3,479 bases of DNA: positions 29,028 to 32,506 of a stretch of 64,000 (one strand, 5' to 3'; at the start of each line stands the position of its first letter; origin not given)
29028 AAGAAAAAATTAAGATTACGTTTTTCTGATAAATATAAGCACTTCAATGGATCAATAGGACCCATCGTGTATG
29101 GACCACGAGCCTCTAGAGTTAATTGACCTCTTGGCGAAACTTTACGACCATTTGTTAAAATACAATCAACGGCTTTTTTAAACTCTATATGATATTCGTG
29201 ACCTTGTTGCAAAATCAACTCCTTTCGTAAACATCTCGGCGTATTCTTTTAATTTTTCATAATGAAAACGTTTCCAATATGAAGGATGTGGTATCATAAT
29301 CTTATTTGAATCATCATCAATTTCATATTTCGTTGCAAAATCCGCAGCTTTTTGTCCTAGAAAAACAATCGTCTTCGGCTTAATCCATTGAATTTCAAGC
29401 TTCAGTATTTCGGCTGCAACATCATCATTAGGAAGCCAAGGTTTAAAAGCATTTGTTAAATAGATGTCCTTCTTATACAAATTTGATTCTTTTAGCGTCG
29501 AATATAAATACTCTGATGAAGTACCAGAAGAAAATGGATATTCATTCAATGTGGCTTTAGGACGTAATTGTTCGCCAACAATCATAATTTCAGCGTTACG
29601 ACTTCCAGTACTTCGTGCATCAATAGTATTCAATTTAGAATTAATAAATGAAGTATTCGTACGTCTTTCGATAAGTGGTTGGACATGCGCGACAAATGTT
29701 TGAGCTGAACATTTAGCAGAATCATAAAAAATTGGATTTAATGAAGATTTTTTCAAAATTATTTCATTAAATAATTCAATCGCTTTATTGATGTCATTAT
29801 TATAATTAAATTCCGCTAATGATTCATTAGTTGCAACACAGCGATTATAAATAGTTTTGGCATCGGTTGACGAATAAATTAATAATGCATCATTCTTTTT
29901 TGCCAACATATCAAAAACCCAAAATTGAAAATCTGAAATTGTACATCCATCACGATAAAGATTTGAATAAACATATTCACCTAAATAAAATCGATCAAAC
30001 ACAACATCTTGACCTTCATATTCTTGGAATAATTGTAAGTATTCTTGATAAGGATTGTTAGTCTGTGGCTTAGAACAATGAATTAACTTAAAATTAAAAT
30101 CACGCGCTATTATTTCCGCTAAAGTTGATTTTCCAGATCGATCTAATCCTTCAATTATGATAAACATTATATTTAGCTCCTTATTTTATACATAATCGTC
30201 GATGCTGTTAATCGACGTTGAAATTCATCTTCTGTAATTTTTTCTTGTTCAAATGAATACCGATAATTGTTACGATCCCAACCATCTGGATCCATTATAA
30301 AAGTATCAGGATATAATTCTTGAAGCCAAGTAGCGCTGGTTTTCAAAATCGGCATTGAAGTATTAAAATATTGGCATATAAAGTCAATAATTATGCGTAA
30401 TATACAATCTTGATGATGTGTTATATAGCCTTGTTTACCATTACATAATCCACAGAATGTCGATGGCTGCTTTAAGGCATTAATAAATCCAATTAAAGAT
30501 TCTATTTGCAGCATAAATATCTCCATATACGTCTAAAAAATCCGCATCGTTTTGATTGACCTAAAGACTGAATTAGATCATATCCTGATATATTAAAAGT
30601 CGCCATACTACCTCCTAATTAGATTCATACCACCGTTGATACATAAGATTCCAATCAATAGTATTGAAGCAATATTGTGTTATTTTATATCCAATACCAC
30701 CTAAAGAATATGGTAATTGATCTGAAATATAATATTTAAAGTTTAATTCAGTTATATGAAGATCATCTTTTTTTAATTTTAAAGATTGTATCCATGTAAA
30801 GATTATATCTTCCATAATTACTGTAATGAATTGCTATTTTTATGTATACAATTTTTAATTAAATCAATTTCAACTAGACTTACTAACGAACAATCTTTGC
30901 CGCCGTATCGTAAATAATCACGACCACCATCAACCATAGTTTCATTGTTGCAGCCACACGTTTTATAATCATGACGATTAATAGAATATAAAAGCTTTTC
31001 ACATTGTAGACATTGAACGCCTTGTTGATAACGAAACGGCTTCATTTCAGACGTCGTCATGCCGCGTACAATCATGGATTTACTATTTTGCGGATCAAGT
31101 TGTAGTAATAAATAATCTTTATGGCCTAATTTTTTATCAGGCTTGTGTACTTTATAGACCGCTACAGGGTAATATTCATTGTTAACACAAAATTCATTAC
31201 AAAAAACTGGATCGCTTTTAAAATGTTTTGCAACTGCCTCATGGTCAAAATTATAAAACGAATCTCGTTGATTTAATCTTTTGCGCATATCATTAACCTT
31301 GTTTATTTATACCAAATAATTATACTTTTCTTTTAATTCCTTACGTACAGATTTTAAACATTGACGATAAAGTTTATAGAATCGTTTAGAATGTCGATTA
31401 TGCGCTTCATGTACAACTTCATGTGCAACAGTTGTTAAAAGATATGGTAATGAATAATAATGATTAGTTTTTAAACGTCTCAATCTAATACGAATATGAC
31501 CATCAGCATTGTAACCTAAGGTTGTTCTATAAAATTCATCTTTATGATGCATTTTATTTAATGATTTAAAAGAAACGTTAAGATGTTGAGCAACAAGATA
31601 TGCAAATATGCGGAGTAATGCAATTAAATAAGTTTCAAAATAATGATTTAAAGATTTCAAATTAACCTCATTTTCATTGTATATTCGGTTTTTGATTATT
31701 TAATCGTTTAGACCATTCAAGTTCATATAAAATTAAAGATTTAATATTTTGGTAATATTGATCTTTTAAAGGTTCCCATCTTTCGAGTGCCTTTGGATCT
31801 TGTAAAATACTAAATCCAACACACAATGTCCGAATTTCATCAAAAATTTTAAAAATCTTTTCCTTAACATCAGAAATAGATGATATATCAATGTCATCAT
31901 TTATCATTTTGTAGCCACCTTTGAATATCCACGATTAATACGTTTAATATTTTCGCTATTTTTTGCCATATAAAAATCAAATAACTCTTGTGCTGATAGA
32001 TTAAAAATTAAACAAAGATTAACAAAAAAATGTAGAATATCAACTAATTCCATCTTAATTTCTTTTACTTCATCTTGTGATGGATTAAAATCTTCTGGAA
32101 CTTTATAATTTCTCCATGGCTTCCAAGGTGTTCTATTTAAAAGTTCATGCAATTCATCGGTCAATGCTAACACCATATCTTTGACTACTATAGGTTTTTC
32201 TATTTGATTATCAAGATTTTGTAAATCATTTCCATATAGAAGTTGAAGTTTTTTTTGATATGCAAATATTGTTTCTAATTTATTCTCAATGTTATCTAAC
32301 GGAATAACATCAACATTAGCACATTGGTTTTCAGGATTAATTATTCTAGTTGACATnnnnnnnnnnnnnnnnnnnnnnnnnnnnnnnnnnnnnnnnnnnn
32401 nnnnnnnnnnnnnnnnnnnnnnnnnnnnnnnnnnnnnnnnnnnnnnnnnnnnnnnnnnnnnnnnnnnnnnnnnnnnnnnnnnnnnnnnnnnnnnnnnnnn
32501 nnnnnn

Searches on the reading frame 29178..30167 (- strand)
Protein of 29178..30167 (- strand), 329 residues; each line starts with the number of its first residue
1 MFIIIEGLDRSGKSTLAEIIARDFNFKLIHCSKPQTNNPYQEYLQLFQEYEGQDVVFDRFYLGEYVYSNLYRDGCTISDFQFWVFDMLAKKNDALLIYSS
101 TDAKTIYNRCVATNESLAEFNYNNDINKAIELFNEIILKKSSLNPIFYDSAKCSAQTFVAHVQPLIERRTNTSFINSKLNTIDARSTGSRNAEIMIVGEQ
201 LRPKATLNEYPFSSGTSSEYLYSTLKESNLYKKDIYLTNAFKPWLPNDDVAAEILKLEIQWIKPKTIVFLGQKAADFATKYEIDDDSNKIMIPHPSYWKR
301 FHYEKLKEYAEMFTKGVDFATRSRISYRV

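Call 95: search_protein_families(library=pfam, proteins=[window:29178-30167:-], max_evalue=0.001)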
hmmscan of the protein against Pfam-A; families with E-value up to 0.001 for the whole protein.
window:29178-30167:- (329 aa): 2 families
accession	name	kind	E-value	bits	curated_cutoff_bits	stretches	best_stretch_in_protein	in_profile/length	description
PF03167.25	UDG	-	1.4e-14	54.8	24.3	1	187-308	3-131/141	Uracil DNA glycosylase superfamily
PF02223.23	Thymidylate_kin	-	1.4e-08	35.1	27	1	5-42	1-40/185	Thymidylate kinase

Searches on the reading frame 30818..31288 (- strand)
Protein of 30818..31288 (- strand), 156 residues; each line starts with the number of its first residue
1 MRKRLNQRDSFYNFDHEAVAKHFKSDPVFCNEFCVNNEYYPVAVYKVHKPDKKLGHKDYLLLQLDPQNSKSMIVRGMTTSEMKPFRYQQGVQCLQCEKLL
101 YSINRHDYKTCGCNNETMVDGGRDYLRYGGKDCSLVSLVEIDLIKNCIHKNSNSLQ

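Call 95: search_protein_families(library=pfam, proteins=[window:30818-31288:-], max_evalue=0.001)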
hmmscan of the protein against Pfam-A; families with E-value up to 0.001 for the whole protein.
window:30818-31288:- (156 aa): 1 family
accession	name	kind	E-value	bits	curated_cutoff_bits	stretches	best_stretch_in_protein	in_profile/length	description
PF24749.2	DUF7695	-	3.7e-09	36.6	25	1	91-132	7-47/58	Domain of unknown function (DUF7695)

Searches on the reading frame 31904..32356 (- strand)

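Call 95: search_protein_families(library=pfam, proteins=[window:31904-32356:-], max_evalue=0.001)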
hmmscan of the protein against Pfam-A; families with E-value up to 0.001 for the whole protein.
window:31904-32356:- (150 aa): 1 family
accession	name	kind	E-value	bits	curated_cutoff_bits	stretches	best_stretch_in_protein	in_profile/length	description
PF08761.16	dUTPase_2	-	6.9e-13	49.6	22.9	1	27-115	2-79/162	dUTPase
